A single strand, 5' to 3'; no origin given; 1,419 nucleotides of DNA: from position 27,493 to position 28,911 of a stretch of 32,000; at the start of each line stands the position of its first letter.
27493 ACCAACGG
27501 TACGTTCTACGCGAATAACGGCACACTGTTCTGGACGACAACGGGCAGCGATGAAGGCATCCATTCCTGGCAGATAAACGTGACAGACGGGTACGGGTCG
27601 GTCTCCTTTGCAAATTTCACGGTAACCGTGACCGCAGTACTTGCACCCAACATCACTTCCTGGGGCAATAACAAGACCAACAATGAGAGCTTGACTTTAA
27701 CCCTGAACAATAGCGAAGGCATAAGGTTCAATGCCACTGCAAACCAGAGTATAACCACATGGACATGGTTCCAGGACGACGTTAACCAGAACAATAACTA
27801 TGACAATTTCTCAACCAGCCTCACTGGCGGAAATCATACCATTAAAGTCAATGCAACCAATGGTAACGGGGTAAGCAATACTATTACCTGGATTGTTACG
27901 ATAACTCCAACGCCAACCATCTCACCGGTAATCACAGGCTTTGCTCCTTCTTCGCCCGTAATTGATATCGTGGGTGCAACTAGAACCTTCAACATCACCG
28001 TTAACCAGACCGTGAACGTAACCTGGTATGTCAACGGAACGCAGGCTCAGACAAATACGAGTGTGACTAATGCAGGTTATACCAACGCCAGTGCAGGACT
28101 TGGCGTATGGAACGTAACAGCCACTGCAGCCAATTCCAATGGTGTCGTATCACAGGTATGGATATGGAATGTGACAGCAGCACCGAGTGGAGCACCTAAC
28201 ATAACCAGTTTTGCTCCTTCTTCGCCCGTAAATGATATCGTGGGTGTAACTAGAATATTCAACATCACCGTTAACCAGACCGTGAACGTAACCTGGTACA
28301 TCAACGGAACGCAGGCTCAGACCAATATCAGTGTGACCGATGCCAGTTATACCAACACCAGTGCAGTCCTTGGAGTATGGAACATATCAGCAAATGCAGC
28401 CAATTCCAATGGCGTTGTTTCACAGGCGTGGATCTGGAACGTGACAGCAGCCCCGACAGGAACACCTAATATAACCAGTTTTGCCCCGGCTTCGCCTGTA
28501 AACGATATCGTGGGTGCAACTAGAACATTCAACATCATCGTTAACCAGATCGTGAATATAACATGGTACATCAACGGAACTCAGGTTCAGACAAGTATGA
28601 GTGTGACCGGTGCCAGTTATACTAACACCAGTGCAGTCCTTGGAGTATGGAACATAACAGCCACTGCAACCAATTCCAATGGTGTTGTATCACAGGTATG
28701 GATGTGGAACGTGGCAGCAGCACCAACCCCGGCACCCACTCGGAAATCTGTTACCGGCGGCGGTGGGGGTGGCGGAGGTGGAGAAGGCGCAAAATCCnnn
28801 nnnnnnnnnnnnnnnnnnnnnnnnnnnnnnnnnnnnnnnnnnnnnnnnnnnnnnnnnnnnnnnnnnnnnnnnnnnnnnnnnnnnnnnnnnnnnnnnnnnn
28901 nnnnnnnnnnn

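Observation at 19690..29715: The 3341-aa protein is built from a five-times reiterated FN3-like + cadherin-like supermodule with different cargo between copies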

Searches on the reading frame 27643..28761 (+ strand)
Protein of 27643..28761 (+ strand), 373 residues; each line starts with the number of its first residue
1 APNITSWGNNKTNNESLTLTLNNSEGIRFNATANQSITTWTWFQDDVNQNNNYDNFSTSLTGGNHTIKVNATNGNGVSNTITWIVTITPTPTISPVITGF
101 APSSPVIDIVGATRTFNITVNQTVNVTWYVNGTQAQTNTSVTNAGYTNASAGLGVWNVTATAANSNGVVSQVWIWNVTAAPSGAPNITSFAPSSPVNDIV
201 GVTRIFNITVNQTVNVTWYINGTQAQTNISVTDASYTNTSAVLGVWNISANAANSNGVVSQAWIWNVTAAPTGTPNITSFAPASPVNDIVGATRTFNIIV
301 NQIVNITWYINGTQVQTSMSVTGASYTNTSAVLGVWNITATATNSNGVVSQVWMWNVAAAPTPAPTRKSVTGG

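Call 72: search_protein_families(library=pfam, proteins=[window:27643-28761:+], max_evalue=1)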
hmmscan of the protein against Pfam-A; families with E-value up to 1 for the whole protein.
window:27643-28761:+ (373 aa): 5 families
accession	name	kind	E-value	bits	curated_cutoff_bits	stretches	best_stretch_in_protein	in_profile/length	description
PF06832.18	BiPBP_C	-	4.9e-06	26.8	26.8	0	23-76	31-85/90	Penicillin-Binding Protein C-terminus Family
PF03689.21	Nepo_coat_N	-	1e-05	25.8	27.3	1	237-266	13-42/91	Nepovirus coat protein, N-terminal domain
PF07654.21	C1-set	-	0.0087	16.8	21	0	212-235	28-51/86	Immunoglobulin C1-set domain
PF22681.2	Lmo2446-like_N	-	0.021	15.5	29.7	0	113-139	33-58/72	Lmo2446-like, N-terminal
PF16824.11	CBM_26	-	0.024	15.2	26.6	0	209-243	48-82/125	C-terminal carbohydrate-binding module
